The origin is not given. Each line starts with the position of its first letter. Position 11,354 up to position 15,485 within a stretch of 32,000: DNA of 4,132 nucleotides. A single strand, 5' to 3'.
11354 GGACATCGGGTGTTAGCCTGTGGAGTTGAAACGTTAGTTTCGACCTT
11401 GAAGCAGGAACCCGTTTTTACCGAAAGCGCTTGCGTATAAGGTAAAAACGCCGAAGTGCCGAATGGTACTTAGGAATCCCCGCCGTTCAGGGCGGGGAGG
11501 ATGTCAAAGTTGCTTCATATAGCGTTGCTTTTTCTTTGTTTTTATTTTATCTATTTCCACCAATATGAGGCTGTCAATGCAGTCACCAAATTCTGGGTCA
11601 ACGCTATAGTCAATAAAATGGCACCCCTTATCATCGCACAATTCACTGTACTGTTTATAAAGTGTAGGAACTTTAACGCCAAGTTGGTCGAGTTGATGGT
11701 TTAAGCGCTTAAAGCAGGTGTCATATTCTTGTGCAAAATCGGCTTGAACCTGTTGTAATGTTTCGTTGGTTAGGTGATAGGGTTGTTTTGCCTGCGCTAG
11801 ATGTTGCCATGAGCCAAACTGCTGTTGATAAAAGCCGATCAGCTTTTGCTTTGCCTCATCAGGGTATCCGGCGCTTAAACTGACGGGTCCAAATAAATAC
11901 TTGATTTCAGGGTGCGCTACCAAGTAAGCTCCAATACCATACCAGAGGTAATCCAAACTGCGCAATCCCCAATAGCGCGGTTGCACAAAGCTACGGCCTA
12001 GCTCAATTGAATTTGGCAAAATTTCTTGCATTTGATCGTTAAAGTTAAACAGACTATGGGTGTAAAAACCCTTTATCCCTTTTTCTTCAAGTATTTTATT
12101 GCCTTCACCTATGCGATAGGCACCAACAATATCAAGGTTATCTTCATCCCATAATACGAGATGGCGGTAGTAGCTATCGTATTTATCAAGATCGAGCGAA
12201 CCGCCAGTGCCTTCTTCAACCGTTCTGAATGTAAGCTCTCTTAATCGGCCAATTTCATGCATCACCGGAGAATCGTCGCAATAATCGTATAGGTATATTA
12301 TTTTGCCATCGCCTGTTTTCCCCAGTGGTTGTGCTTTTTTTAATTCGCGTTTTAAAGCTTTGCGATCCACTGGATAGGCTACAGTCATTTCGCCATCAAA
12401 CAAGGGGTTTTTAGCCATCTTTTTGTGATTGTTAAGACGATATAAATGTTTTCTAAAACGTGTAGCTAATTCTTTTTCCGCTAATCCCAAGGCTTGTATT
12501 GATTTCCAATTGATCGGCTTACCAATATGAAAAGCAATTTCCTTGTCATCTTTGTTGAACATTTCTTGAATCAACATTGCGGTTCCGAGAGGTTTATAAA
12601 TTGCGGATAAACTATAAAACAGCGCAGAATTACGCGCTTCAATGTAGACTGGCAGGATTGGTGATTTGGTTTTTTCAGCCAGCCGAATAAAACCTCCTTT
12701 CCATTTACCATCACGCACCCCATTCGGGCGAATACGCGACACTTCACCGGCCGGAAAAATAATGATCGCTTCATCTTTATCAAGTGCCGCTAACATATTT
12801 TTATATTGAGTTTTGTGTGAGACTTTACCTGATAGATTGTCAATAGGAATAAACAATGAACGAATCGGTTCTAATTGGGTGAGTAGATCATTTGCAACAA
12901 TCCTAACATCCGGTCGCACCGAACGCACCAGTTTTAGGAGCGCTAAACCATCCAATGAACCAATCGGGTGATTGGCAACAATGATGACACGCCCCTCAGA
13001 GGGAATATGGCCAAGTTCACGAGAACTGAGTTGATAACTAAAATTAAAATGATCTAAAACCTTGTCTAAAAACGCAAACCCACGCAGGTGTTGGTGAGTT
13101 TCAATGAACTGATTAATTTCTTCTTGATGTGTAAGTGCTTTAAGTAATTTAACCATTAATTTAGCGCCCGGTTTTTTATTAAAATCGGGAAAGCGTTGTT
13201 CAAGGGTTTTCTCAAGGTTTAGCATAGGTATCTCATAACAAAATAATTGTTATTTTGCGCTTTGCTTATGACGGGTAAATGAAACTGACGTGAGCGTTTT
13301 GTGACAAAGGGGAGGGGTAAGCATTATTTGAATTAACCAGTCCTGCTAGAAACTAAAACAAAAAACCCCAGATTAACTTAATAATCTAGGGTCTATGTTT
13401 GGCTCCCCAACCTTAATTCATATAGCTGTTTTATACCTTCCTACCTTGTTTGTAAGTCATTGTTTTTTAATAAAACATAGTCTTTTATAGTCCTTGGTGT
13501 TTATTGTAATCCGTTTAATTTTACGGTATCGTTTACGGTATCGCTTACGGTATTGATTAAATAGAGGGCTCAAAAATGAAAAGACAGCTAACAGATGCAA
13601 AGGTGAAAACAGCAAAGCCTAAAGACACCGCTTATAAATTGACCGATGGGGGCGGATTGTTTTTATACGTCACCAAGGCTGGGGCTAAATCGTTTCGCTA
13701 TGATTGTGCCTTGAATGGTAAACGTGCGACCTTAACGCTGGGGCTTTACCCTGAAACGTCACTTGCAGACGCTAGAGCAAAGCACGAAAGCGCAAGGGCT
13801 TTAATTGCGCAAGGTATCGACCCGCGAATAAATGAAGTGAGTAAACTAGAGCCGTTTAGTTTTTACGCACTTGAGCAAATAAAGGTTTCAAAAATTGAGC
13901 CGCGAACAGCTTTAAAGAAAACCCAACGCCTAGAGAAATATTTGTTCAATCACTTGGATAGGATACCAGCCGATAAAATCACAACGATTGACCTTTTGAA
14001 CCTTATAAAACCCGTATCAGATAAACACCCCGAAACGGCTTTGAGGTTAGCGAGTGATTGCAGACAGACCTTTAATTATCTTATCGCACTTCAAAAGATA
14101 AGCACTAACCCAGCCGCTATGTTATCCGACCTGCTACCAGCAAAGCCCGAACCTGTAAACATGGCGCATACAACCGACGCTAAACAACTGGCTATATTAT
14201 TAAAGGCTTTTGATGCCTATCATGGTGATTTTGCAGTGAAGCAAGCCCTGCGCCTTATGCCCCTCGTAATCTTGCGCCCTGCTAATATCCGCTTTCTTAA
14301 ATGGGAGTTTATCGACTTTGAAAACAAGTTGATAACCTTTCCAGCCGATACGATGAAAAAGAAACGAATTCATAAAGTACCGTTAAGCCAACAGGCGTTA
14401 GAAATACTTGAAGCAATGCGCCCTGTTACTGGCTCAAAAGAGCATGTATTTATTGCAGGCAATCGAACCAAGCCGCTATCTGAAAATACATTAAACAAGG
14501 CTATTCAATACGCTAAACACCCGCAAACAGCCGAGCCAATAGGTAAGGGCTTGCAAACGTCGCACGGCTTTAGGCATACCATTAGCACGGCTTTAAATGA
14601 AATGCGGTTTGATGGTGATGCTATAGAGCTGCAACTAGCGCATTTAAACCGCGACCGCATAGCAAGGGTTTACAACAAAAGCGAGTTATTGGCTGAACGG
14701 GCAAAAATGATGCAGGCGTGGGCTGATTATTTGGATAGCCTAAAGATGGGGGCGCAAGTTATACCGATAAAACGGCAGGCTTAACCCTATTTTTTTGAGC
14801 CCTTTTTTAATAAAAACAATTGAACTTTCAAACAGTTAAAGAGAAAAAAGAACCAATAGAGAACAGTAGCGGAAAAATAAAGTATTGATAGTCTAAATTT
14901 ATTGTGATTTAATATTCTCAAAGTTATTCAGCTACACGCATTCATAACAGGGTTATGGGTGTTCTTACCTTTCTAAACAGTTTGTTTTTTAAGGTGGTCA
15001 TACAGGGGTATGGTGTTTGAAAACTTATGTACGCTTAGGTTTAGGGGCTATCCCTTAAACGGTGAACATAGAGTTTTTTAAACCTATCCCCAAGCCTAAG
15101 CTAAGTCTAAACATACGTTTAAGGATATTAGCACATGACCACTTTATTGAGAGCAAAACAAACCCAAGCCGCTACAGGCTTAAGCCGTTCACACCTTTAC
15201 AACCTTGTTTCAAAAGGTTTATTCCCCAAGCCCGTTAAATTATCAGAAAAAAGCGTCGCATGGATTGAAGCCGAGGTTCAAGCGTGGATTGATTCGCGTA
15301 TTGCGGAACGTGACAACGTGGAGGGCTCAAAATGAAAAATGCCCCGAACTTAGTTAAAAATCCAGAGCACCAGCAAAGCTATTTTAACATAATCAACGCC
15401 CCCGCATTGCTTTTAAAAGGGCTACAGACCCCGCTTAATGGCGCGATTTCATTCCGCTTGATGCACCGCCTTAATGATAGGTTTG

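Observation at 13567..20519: Island-specific over-represented motif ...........(W)A(R)GG whose orientation flips at the iteron block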

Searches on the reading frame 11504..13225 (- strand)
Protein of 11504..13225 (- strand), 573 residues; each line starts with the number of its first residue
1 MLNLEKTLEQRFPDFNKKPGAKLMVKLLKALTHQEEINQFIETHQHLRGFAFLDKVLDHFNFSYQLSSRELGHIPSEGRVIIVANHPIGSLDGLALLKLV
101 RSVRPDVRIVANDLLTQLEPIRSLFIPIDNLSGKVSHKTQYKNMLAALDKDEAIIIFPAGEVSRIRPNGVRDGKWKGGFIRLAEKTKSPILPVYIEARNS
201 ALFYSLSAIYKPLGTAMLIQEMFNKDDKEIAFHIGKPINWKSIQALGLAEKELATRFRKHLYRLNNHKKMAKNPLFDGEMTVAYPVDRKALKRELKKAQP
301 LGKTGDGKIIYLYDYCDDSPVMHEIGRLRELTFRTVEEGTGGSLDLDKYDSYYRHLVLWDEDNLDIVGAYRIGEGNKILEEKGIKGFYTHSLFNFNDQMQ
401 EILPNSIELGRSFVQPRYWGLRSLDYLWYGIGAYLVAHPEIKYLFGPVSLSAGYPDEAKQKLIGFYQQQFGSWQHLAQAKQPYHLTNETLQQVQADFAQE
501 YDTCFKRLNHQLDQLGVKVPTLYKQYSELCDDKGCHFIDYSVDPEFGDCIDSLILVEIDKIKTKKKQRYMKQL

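Call 30: list_cluster_members(proteins=[window:11504-13225:-, window:22248-24581:+, window:13576-14784:+, window:16285-18393:+, window:19409-19819:+, window:20152-20502:+, window:15601-15903:+])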
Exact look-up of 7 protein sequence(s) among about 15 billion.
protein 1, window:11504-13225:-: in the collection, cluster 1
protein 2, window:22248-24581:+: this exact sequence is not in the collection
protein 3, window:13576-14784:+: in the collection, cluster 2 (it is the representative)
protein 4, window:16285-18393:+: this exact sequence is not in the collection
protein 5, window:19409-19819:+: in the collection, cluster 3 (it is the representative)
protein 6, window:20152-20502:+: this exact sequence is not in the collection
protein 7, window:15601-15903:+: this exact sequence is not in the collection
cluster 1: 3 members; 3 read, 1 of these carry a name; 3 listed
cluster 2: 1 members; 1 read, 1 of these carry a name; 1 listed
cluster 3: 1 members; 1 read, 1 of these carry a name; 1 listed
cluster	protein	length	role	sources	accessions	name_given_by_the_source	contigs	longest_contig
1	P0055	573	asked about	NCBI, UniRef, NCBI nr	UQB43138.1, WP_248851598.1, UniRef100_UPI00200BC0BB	lysophospholipid acyltransferase family protein [Thiomicrospira microaerophila] | GNAT family N-acyltransferase n=1 Tax=Thiomicrospira microaerophila TaxID=406020 ... | GNAT family N-acyltransferase [Thiomicrospira microaerophila]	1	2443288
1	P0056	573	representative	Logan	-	-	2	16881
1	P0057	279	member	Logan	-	-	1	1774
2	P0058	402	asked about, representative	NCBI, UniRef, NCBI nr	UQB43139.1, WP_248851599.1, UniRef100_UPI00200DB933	tyrosine-type recombinase/integrase [Thiomicrospira microaerophila] | tyrosine-type recombinase/integrase n=1 Tax=Thiomicrospira microaerophila TaxID=406020 ... | integrase arm-type DNA-binding domain-containing protein [Thiomicrospira microaerophila]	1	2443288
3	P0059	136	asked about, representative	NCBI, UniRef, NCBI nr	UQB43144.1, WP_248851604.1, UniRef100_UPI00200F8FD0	hypothetical protein JX580_04480 [Thiomicrospira microaerophila] | DUF5681 domain-containing protein n=1 Tax=Thiomicrospira microaerophila TaxID=406020 ... | DUF5681 domain-containing protein [Thiomicrospira microaerophila]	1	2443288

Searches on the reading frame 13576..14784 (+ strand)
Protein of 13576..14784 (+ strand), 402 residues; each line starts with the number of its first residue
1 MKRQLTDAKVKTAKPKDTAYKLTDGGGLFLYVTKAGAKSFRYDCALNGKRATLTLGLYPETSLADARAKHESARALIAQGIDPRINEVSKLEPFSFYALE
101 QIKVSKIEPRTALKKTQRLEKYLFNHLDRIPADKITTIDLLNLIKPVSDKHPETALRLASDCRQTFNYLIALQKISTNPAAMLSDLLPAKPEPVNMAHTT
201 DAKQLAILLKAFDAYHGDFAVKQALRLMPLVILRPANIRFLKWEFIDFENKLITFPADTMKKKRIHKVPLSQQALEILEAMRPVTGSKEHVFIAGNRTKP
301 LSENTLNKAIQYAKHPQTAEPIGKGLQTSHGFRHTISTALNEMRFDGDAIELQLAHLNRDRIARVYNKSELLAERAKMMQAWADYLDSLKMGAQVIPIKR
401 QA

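Call 8: search_protein_families(library=pfam, proteins=[window:13576-14784:+], max_evalue=0.01)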
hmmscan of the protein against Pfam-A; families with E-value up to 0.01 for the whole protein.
window:13576-14784:+ (402 aa): 3 families
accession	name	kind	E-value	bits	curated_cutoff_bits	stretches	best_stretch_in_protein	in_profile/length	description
PF13356.12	Arm-DNA-bind_3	-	2.9e-24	85.5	27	1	5-86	1-79/83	Arm DNA-binding domain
PF00589.27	Phage_integrase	-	2.5e-21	76.6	27.1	1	201-369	4-168/172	Phage integrase family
PF22022.2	Phage_int_M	-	3.6e-12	46.8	27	1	104-184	13-94/96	Phage integrase central domain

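Call 9: search_protein_families(library=phrogs, proteins=[window:13576-14784:+], max_evalue=0.01)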
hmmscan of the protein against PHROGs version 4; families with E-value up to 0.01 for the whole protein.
window:13576-14784:+ (402 aa): 9 families
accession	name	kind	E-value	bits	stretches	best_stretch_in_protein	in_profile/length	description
phrog_1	-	integration and excision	1e-56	194.4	1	3-393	87-458/611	integrase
phrog_3423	-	unknown function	3.1e-30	106.3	1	4-103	7-106/157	-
phrog_216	-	integration and excision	1.3e-25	91.1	1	167-395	27-253/301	integrase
phrog_14880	-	unknown function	3.7e-11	43.8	1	335-387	1-53/57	-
phrog_24775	-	unknown function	1.7e-10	41.9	1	328-392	29-92/101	-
phrog_37801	-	unknown function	5.6e-09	37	1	346-388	28-70/73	-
phrog_4710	-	unknown function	1.1e-07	32.6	1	118-263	53-197/211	-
phrog_32081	-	unknown function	1.2e-05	26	1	5-34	3-32/56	-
phrog_7685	-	integration and excision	0.00071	20.2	1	261-368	124-222/240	integrase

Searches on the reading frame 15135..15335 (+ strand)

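Call 8: search_protein_families(library=pfam, proteins=[window:15135-15335:+], max_evalue=0.01)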
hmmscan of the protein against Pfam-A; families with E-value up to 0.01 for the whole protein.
window:15135-15335:+ (66 aa): 2 families
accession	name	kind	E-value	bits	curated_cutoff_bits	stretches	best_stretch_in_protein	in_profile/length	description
PF05930.18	Phage_AlpA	-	5.5e-19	68.2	21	1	4-52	3-51/51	Prophage CP4-57 regulatory protein (AlpA)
PF12728.13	HTH_17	-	3.9e-05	24.3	27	1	4-55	1-50/51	Helix-turn-helix domain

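Call 9: search_protein_families(library=phrogs, proteins=[window:15135-15335:+], max_evalue=0.01)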
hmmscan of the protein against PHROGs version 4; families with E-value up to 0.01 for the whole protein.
window:15135-15335:+ (66 aa): 6 families
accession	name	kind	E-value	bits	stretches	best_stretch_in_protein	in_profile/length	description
phrog_2790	-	integration and excision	2e-14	54.4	1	4-56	28-80/100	excisionase and transcriptional regulator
phrog_66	-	integration and excision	4e-11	44.2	1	2-64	91-152/412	excisionase and transcriptional regulator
phrog_597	-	DNA, RNA and nucleotide metabolism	1.6e-05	26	1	7-55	115-164/200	DNA binding protein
phrog_9834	-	integration and excision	0.0018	19.6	1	16-55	39-77/86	excisionase and transcriptional regulator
phrog_25262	-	unknown function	0.0019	19.2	1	4-63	34-93/106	-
phrog_4996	-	unknown function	0.0038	18.1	1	8-55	39-93/99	-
